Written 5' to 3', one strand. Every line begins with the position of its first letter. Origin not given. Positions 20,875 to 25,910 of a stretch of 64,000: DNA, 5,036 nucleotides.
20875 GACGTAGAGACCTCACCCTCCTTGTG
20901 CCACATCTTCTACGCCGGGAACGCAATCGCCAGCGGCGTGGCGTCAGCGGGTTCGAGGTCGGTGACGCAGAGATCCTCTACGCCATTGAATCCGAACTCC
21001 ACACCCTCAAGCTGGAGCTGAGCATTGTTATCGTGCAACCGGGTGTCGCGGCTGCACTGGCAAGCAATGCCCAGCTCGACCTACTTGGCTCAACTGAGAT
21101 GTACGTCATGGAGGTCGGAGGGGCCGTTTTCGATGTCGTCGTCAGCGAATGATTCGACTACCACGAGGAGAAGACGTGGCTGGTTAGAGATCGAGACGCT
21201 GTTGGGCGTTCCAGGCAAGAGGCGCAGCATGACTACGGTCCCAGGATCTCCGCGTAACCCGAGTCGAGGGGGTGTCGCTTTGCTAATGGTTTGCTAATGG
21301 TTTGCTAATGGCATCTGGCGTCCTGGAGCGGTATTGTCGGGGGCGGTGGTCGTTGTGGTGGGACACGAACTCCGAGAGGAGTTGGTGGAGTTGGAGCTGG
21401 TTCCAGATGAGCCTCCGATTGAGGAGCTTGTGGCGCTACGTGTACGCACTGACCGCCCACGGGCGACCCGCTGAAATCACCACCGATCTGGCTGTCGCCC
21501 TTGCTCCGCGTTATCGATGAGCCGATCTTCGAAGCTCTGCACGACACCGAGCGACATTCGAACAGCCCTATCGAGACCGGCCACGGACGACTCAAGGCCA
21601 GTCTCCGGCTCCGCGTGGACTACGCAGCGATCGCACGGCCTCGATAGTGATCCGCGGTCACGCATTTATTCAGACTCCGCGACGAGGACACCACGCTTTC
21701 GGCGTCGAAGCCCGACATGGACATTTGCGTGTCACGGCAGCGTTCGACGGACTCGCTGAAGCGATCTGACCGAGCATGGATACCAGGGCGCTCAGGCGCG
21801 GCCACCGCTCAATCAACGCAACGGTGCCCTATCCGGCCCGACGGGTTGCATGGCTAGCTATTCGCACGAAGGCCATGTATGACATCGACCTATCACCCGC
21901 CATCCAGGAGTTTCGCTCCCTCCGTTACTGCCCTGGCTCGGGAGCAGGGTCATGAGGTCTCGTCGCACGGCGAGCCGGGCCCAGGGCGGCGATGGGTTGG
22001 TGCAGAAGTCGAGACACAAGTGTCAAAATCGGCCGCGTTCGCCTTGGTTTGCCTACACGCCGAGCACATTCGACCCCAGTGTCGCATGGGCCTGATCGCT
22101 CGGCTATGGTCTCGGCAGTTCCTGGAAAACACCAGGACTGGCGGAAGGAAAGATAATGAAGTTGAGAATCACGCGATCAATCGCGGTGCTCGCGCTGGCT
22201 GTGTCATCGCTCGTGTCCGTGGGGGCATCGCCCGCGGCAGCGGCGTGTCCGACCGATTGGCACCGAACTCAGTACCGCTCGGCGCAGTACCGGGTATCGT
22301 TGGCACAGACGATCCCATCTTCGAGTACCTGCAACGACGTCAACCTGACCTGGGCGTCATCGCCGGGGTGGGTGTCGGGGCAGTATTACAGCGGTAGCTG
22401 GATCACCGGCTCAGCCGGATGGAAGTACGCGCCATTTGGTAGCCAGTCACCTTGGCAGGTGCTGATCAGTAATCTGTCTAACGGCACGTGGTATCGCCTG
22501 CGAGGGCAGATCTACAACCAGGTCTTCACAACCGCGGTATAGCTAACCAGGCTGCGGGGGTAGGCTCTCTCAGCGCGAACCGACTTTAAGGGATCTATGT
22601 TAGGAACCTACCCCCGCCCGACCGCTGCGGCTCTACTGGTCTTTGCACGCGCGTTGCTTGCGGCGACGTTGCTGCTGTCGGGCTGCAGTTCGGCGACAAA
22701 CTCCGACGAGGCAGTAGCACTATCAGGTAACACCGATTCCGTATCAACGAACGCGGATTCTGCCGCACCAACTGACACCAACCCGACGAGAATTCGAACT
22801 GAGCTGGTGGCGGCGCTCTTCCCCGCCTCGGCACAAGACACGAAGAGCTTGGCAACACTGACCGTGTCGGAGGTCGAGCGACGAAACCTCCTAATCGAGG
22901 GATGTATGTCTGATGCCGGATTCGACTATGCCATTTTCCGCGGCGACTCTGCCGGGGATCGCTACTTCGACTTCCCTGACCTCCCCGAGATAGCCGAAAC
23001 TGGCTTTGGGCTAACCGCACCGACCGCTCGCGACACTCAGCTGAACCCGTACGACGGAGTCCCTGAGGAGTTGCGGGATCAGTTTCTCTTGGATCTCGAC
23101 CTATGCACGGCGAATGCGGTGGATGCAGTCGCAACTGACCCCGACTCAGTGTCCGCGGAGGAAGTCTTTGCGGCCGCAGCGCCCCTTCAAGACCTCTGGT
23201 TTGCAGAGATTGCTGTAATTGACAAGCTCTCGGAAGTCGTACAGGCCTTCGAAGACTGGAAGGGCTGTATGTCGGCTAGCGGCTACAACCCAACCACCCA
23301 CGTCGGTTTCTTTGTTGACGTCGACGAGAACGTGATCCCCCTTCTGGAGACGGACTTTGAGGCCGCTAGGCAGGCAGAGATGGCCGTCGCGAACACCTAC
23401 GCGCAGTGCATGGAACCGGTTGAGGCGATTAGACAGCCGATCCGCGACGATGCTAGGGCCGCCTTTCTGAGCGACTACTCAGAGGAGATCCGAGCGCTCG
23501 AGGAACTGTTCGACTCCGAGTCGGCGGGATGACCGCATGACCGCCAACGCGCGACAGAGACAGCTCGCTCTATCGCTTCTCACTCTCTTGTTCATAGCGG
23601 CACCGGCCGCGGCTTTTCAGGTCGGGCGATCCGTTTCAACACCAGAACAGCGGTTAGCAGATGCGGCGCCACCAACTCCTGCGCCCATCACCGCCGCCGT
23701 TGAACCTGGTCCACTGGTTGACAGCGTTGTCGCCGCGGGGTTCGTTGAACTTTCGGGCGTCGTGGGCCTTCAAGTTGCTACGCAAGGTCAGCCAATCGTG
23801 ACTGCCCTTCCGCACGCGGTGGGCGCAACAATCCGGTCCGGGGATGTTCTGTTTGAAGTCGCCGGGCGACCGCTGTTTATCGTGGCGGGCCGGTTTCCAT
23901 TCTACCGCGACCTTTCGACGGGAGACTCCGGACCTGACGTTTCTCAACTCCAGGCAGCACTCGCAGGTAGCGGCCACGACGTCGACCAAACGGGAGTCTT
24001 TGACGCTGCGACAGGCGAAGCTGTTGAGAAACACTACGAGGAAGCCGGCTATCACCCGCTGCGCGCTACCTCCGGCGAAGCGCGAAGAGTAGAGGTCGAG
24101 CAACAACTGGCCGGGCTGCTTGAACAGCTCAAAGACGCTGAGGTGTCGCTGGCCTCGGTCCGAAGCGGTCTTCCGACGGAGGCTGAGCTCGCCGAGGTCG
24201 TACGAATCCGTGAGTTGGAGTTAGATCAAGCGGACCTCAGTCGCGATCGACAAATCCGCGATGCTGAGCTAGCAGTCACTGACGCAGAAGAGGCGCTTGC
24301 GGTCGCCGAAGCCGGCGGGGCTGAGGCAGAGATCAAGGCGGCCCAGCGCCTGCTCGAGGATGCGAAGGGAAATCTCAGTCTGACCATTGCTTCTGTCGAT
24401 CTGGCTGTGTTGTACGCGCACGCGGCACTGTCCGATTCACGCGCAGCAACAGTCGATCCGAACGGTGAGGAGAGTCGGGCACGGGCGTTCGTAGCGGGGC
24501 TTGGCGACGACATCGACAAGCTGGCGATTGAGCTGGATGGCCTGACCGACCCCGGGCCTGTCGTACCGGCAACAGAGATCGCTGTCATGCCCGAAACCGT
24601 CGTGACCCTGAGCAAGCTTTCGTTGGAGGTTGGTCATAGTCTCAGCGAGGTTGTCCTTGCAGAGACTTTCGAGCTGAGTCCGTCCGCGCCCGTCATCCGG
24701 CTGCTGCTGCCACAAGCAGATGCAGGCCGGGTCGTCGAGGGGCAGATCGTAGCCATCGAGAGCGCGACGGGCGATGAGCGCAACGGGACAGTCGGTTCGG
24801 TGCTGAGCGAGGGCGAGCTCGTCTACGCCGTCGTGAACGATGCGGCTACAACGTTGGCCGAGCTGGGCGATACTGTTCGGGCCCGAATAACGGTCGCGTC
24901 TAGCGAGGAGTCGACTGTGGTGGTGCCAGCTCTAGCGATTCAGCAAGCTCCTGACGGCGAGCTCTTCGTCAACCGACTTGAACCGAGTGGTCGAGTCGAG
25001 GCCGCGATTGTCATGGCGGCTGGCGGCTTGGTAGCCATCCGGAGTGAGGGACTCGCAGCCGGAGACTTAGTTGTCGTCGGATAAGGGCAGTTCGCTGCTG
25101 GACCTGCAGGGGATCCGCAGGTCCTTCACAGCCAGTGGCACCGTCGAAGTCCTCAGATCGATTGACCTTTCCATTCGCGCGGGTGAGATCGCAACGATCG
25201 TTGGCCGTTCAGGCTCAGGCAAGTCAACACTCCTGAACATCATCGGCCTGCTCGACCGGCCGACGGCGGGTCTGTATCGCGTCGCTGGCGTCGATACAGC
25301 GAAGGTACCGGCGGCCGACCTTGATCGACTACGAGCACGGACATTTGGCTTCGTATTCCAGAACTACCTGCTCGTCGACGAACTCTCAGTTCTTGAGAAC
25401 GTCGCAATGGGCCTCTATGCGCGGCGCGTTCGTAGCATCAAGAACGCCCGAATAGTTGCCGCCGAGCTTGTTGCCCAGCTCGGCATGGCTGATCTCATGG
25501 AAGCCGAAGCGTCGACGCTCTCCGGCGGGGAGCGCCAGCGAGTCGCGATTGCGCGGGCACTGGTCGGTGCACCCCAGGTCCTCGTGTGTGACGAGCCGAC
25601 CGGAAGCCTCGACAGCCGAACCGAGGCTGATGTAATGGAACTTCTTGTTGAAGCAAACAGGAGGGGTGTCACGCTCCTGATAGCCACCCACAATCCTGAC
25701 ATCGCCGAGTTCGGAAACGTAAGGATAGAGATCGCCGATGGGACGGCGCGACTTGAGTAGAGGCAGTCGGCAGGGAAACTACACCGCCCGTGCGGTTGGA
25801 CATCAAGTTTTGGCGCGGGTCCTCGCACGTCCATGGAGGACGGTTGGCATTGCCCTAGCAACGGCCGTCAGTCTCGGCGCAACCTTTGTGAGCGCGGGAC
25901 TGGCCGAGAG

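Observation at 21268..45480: Unrecognised repeat family that separates the modules of the island: six same-strand copies of a ~35-nt motif containing 11-nt tandem repeats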

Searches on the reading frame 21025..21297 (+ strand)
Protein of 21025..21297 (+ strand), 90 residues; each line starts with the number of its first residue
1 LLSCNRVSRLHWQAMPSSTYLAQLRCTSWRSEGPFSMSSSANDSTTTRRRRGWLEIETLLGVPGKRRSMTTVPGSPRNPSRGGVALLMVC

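Call 19: search_protein_families(library=pfam, proteins=[window:21025-21297:+], max_evalue=0.01)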
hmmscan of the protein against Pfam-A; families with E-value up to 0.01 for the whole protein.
window:21025-21297:+ (90 aa): 0 families

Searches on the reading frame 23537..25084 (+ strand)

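Call 19: search_protein_families(library=pfam, proteins=[window:23537-25084:+], max_evalue=0.01)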
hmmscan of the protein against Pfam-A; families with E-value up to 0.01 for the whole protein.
window:23537-25084:+ (515 aa): 1 family
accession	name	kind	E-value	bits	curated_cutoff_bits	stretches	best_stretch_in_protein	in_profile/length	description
PF01471.23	PG_binding_1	-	0.00014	22.4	23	1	131-164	1-35/57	Putative peptidoglycan binding domain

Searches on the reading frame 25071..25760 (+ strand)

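Call 19: search_protein_families(library=pfam, proteins=[window:25071-25760:+], max_evalue=0.01)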
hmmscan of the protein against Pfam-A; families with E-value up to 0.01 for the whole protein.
window:25071-25760:+ (229 aa): 7 families
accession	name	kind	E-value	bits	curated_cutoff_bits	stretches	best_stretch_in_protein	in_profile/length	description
PF00005.33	ABC_tran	-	2e-30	106.6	25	1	28-177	1-136/137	ABC transporter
PF13304.12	AAA_21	-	3.3e-10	41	27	2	151-209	239-300/304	AAA domain, putative AbiEii toxin, Type IV TA system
PF13555.12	AAA_29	-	0.00046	20.3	27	1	36-55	20-39/61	P-loop containing region of AAA domain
PF02463.25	SMC_N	-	0.00066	19.6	40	0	39-58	25-44/220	RecF/RecN/SMC N terminal domain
PF09818.15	ABC_ATPase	-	0.0012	18.4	23.2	0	33-58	75-99/283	P-loop domain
PF03193.22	RsgA_GTPase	-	0.0023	18.2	30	1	21-58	90-126/174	RsgA GTPase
PF13401.12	AAA_22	-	0.0094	16.7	27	0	39-62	6-29/130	AAA domain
